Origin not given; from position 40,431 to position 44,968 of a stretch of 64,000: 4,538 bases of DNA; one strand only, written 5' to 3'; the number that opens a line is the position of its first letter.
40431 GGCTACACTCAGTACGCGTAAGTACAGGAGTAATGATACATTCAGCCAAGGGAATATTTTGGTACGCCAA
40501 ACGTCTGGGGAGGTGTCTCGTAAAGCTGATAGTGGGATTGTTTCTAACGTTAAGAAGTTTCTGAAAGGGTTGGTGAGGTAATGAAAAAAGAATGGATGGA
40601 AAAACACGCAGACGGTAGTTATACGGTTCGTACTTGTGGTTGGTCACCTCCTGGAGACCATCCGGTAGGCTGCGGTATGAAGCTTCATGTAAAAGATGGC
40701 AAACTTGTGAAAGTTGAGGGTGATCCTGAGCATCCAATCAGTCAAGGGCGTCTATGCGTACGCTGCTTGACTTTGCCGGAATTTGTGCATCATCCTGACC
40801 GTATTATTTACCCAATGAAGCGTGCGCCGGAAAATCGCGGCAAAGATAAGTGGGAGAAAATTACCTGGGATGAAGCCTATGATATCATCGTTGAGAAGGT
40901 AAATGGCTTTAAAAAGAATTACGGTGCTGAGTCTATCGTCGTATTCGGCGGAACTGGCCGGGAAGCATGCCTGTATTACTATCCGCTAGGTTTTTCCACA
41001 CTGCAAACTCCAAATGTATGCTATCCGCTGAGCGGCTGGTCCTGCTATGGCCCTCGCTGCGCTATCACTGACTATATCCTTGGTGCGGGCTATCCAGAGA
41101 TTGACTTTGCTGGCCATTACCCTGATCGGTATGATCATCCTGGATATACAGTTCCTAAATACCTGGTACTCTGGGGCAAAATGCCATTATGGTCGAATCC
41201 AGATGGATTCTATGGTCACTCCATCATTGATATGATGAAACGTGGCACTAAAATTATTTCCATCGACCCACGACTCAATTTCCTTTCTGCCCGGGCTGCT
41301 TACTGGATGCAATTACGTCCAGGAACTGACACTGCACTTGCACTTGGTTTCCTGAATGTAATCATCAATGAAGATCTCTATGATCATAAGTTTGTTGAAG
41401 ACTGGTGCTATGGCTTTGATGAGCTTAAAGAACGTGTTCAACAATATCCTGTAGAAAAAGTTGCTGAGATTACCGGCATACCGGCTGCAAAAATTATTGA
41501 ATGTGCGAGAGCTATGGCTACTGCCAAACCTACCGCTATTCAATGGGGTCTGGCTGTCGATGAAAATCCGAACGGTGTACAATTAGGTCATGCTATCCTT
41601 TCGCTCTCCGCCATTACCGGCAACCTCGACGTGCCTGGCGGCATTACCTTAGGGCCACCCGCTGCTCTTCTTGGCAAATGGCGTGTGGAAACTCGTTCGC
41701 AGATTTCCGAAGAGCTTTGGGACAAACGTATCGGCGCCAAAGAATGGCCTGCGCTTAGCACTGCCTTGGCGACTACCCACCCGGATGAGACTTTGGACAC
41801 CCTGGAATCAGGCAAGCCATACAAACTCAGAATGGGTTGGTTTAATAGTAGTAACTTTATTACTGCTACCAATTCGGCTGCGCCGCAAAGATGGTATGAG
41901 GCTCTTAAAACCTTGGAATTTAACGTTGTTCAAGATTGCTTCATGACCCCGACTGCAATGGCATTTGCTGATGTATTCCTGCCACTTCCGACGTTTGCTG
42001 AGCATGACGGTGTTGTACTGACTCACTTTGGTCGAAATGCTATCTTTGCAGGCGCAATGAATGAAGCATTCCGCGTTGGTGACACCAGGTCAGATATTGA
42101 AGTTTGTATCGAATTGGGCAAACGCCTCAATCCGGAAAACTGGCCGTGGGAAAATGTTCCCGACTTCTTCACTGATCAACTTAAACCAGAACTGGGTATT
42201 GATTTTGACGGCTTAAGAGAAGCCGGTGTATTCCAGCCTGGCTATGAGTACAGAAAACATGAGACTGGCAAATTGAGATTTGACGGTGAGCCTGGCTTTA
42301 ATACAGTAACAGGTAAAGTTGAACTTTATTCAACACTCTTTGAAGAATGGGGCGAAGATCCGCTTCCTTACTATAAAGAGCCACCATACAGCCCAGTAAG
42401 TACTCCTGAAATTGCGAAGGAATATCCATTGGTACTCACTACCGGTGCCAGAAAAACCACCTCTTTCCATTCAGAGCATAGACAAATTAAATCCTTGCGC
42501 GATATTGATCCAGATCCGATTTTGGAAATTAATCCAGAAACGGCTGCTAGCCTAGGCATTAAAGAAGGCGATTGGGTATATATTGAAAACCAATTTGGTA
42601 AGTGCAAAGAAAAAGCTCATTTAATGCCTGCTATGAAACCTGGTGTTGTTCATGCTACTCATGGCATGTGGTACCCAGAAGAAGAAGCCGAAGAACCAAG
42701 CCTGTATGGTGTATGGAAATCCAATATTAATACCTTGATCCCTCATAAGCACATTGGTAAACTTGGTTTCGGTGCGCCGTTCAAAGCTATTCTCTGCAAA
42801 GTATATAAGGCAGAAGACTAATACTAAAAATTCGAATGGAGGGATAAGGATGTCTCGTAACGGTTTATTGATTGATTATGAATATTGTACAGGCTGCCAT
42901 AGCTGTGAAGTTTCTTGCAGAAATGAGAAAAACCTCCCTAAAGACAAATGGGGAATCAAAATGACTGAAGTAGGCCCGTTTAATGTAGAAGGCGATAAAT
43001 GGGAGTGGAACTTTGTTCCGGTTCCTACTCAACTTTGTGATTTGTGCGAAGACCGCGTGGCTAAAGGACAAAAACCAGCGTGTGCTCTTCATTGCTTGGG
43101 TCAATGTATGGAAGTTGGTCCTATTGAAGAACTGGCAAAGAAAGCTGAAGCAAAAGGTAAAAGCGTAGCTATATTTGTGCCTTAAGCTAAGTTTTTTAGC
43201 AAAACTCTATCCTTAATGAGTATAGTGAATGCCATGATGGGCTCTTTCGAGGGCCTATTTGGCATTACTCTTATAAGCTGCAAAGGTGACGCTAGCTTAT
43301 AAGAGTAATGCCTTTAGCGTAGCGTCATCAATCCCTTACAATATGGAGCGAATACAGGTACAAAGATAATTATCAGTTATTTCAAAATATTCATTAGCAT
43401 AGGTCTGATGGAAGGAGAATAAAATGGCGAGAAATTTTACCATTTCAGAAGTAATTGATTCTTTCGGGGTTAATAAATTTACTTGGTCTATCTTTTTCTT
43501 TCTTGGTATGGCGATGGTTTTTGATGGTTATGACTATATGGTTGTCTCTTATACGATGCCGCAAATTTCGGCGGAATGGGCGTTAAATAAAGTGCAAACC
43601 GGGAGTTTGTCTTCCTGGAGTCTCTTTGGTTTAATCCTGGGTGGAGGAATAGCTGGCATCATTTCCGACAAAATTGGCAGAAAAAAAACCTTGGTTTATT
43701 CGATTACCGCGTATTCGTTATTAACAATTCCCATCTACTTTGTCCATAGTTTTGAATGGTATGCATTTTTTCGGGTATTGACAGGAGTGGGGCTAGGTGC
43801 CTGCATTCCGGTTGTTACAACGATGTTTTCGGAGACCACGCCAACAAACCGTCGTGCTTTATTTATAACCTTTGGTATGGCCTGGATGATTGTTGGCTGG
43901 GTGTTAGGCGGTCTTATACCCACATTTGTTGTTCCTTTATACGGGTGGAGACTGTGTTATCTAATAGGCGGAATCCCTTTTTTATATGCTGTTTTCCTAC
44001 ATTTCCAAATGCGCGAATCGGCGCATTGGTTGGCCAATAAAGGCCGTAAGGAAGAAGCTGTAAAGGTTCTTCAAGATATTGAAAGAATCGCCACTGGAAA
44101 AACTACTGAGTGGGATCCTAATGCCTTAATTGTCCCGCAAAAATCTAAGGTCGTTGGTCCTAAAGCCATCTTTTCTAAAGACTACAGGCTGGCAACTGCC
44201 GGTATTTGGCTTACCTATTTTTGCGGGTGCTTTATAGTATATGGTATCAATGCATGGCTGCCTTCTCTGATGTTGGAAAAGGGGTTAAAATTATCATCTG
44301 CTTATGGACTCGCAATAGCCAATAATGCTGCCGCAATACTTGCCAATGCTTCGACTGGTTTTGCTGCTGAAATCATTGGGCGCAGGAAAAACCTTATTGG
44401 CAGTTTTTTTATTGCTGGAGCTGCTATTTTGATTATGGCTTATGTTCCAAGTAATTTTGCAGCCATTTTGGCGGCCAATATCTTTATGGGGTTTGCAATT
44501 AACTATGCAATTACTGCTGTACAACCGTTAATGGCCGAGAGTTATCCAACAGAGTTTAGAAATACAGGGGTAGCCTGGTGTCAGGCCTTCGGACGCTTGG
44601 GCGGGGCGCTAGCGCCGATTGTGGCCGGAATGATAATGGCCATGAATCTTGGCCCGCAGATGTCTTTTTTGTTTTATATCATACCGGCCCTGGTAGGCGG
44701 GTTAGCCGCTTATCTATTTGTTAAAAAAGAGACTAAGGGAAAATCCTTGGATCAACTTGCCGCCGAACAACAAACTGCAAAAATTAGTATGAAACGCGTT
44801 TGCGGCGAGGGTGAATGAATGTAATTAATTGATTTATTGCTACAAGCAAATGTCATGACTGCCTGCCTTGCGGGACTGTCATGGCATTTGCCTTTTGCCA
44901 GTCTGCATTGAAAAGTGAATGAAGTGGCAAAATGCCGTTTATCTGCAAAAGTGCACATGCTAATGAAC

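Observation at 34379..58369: Unusually dense sigma-54 regulon: seven -24/-12 promoters in 24 kb around one AcoR-like activator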

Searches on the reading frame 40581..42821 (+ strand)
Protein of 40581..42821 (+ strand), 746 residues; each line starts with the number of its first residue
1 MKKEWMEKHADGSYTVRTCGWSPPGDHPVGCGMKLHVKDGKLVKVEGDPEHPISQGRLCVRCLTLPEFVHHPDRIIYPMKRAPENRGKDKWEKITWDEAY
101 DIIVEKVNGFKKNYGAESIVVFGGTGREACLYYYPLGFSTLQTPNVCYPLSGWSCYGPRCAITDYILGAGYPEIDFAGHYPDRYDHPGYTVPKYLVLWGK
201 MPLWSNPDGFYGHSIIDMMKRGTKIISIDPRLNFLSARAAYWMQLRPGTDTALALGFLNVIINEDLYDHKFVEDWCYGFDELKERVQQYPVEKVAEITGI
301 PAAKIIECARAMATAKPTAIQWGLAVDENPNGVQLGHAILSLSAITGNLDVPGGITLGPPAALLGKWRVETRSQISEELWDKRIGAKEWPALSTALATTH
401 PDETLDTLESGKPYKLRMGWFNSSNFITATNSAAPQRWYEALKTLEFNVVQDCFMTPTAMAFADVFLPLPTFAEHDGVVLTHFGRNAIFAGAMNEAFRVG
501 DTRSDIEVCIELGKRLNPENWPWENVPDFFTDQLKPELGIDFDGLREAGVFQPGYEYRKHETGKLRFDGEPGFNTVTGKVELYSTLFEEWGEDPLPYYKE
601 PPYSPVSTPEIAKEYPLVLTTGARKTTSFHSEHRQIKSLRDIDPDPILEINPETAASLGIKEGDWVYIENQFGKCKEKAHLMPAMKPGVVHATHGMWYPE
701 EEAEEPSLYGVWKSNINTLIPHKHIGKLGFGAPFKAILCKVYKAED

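Call 6: search_protein_families(library=pfam, proteins=[window:40581-42821:+], max_evalue=0.001)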
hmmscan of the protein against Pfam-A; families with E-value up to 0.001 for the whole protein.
window:40581-42821:+ (746 aa): 3 families
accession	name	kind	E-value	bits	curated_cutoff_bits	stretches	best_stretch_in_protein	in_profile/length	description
PF00384.28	Molybdopterin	-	6.3e-31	108.1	24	2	193-514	109-352/353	Molybdopterin oxidoreductase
PF01568.27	Molydop_binding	-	1.5e-20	73.7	26.8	1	617-736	1-108/110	Molydopterin dinucleotide binding domain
PF04879.21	Molybdop_Fe4S4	-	3e-13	50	22.7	1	29-71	13-55/55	Molybdopterin oxidoreductase Fe4S4 domain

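Call 18: search_solved_structures(query=window:40581-42818:+, max_evalue=1e-10)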
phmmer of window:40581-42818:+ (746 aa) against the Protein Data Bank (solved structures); distinct sequences matched with E-value up to 1e-10: 47.
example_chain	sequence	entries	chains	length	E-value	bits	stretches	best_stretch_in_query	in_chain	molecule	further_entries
2e7z_A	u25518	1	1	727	2.3e-93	316.9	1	29-704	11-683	Acetylene hydratase Ahy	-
2vpw_A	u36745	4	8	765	2.4e-62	214.4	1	31-696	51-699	THIOSULFATE REDUCTASE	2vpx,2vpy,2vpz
7qv7_S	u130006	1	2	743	2.3e-49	171.4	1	29-697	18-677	Hydrogen dependent carbon dioxide reductase subunit FdhF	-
1aa6_A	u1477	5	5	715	1.1e-42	149.4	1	30-353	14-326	FORMATE DEHYDROGENASE H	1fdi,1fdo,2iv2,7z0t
7bkb_D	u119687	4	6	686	2.7e-42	148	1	28-353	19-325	Formate dehydrogenase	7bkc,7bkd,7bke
9t1s_L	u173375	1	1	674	1.7e-41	145.4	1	214-353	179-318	formate dehydrogenase (coenzyme F420)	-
7vw6_A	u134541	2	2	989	2e-40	141.8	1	29-353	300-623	Formate dehydrogenase | Tungsten-containing formate dehydrogenase alpha subunit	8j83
7e5z_A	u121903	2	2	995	2.1e-40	141.8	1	29-353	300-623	Formate dehydrogenase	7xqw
9vap_A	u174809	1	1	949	1.6e-36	129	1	28-356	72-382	Formate dehydrogenase molybdopterin-binding subunit FdhA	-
9wxb_B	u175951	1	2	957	2.8e-36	128.1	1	28-479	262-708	Formate dehydrogenase alpha subunit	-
6tg9_A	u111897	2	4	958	1.3e-35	125.9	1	28-353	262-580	Formate dehydrogenase subunit alpha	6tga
6cz7_A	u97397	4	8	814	9.8e-31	109.8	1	30-280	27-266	ArrA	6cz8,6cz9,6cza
2jio_A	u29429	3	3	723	1.8e-30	108.9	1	29-356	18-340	PERIPLASMIC NITRATE REDUCTASE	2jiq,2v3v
2jim_A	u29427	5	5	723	8.8e-30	106.6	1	29-356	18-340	PERIPLASMIC NITRATE REDUCTASE | PROTEIN (PERIPLASMIC NITRATE REDUCTASE)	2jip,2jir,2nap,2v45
1eu1_A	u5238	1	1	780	1.6e-27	99.2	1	204-738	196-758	DIMETHYL SULFOXIDE REDUCTASE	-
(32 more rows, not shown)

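Call 20: search_protein_families(library=ncbifam, proteins=[window:40581-42821:+], max_evalue=0.00001)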
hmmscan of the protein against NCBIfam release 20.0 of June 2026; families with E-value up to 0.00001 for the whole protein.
window:40581-42821:+ (746 aa): 25 families
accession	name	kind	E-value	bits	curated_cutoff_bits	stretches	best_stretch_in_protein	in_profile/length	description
TIGR01591.1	Fdh-alpha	equivalog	4.4e-84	282.8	666.25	2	29-354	8-316/672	formate dehydrogenase subunit alpha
NF012032.0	PRK15488.1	equivalog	5.8e-78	262.7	694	2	217-715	221-735/759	thiosulfate reductase PhsA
TIGR02166.1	dmsA_ynfE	subfamily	1.2e-69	235.3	777.7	2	217-702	239-758/794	DMSO/selenate family reductase complex A subunit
NF011566.1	PRK14990.1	exception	1.2e-52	178.9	1600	1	30-700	70-776/814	dimethylsulfoxide reductase subunit A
NF047855.1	AssmNtatRedNasC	equivalog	6.1e-49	166.9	1100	3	220-349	207-336/708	assimilatory nitrate reductase catalytic subunit NasC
NF041884.1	selenate_YnfF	exception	3.2e-47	160.9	1650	1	30-702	57-760/798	selenate/tellurate reductase subunit YnfF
TIGR03479.1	DMSO_red_II_alp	subfamily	5.4e-47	160.4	984.75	3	31-273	70-304/913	molybdopterin-dependent oxidoreductase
TIGR00509.1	bisC_fam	subfamily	8.9e-46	156.5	1017.55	2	195-519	171-513/772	molybdopterin guanine dinucleotide-containing S/N-oxide reductase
NF041885.1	selenate_YnfE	exception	2.6e-45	154.5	1675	2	222-703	251-768/805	selenate/tellurate reductase subunit YnfE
TIGR01553.1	formate-DH-alph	equivalog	6.4e-37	126.8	814.2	2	29-108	54-137/1009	formate dehydrogenase-N subunit alpha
NF041323.1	Nitr_red_NasA_Halo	equivalog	5.3e-32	111.2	1000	1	29-522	5-476/673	assimilatory nitrate reductase NasA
NF041783.2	mnquin_red_QrcB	equivalog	2.5e-31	108.6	440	2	29-112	62-141/695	menaquinone reductase molybdopterin-binding-like subunit QrcB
NF041513.1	formate_DH_Act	exception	2.6e-28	98.3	1400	2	29-108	52-128/1067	formate dehydrogenase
NF041714.1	arsenate_red_ArrA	equivalog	3.1e-28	98.4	1600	1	31-278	62-298/848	arsenate respiratory reductase molybdopterin-containing subunit ArrA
NF011682.0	PRK15102.1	equivalog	4.2e-28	97.9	909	2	222-354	257-395/829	trimethylamine-N-oxide reductase TorA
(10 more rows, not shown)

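Call 66: search_solved_structures(query=window:40581-42818:+, max_evalue=1e-80, show_alignments=1)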
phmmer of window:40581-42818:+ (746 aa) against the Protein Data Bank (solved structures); distinct sequences matched with E-value up to 1e-80: 1.
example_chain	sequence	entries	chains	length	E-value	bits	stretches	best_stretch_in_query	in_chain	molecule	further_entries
2e7z_A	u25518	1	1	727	2.3e-93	316.9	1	29-704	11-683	Acetylene hydratase Ahy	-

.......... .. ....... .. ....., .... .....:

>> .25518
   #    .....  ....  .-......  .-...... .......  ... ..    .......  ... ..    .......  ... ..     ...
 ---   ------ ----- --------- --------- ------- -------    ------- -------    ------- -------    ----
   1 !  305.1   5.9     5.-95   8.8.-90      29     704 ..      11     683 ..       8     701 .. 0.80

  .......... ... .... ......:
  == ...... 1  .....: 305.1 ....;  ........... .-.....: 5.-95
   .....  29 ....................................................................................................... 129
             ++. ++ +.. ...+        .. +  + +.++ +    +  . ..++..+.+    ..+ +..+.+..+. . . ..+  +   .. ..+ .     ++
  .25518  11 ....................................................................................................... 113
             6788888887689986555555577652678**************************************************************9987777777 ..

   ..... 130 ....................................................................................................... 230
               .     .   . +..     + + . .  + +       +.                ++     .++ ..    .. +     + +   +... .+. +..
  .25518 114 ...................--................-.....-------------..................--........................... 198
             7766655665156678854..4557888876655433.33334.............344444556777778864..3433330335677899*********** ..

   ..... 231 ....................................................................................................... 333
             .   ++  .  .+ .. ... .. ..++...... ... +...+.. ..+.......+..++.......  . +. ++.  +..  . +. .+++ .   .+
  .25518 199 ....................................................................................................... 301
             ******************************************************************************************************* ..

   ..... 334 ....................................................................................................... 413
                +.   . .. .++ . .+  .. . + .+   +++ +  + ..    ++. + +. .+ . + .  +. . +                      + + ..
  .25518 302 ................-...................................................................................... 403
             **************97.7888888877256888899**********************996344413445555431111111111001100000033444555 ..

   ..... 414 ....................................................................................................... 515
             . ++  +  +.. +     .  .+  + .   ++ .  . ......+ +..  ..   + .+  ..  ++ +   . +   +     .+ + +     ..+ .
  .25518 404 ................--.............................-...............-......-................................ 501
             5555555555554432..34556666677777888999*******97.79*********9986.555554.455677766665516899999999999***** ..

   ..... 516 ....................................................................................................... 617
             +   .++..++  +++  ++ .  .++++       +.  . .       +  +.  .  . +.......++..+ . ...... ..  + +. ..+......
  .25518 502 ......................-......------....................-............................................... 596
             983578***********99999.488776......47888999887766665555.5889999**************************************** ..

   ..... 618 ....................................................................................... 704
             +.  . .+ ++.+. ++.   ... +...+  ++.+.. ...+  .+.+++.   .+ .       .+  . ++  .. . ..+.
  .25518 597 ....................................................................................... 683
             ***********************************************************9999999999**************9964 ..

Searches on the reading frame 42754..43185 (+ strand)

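Call 6: search_protein_families(library=pfam, proteins=[window:42754-43185:+], max_evalue=0.001)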
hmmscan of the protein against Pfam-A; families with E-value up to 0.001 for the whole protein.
window:42754-43185:+ (143 aa): 2 families
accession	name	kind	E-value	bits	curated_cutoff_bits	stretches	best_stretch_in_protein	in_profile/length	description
PF13247.11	Fer4_11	-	5.5e-05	23.7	26.2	1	69-122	49-98/100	4Fe-4S dicluster domain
PF12797.12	Fer4_2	-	0.00073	19.8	24.5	1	39-55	4-20/22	4Fe-4S binding domain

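Call 20: search_protein_families(library=ncbifam, proteins=[window:42754-43185:+], max_evalue=0.00001)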
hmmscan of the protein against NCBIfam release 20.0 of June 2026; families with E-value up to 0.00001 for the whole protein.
window:42754-43185:+ (143 aa): 8 families
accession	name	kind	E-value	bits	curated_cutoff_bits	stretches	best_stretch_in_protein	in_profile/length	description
TIGR02951.1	DMSO_dmsB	equivalog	9.4e-14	51.8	214.1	1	94-130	123-159/161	DMSO/selenate family reductase complex B subunit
TIGR01582.1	FDH-beta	equivalog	1.2e-10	41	334.7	1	94-134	152-192/283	formate dehydrogenase subunit beta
NF045715.1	sulf_resp_HmcB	equivalog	4.9e-10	39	420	0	74-134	149-208/307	sulfate respiration complex iron-sulfur protein HmcB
NF011569.0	PRK14993.1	equivalog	2.9e-08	33.5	416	0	29-67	37-75/244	tetrathionate reductase subunit TtrB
NF041715.1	arsenate_red_ArrB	equivalog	4e-07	29.8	450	0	36-73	3-41/233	arsenate respiratory reductase iron-sulfur subunit ArrB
NF045797.1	DsrO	equivalog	1.3e-06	28.1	200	0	19-64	27-73/235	sulfate reduction electron transfer complex DsrMKJOP subunit DsrO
NF008134.0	PRK10882.1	equivalog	1.6e-06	27.4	263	0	75-133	157-217/329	hydrogenase 2 operon protein HybA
NF038355.1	FDH3_beta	equivalog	7.2e-06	26.1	240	0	38-74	5-38/180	formate dehydrogenase FDH3 subunit beta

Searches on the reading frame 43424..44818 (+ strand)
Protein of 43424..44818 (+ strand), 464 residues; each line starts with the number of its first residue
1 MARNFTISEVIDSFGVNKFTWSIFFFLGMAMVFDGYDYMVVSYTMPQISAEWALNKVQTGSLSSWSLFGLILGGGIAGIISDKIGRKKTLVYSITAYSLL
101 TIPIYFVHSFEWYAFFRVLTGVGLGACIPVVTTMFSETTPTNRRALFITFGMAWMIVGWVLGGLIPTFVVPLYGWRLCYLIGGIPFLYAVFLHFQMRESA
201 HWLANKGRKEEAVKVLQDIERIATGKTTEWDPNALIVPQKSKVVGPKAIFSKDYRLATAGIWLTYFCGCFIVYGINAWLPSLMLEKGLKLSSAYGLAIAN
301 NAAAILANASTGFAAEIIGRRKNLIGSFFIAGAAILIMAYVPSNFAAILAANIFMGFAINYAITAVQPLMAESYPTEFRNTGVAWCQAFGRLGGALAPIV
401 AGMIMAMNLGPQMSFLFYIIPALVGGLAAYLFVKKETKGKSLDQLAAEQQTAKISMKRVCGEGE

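Call 6: search_protein_families(library=pfam, proteins=[window:43424-44818:+], max_evalue=0.001)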
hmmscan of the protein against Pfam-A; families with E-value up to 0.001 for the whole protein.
window:43424-44818:+ (464 aa): 2 families
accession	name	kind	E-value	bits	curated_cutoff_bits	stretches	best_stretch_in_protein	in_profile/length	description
PF07690.21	MFS_1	-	6.2e-52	177.1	33.4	2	29-299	3-249/347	Major Facilitator Superfamily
PF00083.30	Sugar_tr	-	2.9e-31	109.3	22.3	1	35-446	13-449/452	Sugar (and other) transporter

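Call 20: search_protein_families(library=ncbifam, proteins=[window:43424-44818:+], max_evalue=0.00001)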
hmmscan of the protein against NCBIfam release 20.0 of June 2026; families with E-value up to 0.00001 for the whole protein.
window:43424-44818:+ (464 aa): 32 families (the best 25 are shown)
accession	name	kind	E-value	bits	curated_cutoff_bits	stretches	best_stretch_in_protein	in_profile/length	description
TIGR00895.1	2A0115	subfamily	5.8e-86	288.9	418.55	1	7-404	2-397/398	aromatic acid/H+ symport family MFS transporter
NF053517.1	HbztTptrPcaK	equivalog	1.1e-57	196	770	1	7-428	4-424/437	4-hydroxybenzoate transporter PcaK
NF008586.0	PRK11551.1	equivalog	4.9e-56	190.4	410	2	31-219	24-213/406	3-(3-hydroxy-phenyl)propionate transporter MhpT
TIGR00898.1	2A0119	subfamily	5.8e-50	170.5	550.75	1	26-442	91-503/506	cation transport protein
NF003024.0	PRK03893.1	subfamily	4.8e-34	118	604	2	17-214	16-213/497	sialate:H+ symport family MFS transporter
TIGR00891.1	2A0112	subfamily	7.9e-30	104.2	552.9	1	18-404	8-387/405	sialate:H+ symport family MFS transporter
TIGR01299.1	synapt_SV2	subfamily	1.6e-27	95.7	637.3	1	10-220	155-378/742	synaptic vesicle protein SV2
NF008963.0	PRK12307.1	equivalog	2.2e-24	86.4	637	1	25-419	21-396/426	MFS transporter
TIGR00883.1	2A0106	subfamily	3.8e-22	78.9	443.45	1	61-424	39-398/400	metabolite/H+ symporter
TIGR00893.1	2A0114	subfamily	9.4e-22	77.5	395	1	37-433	9-399/399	D-galactonate transporter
TIGR00880.1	2_A_01_02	superfamily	1.3e-20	74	131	2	72-192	13-133/141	multidrug resistance protein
NF052357.1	GlucTporGlcPStph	equivalog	6.4e-20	71.4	750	1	23-217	7-202/445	glucose transporter GlcP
TIGR00879.1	SP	subfamily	1e-18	67.2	237.8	1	20-444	55-509/510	sugar porter family MFS transporter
TIGR00710.1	efflux_Bcr_CflA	subfamily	2.2e-13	50.4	200.9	1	44-219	27-202/385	Bcr/CflA family efflux MFS transporter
NF007484.0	PRK10077.1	equivalog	6.3e-13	48.4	608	1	35-448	25-471/480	D-xylose transporter XylE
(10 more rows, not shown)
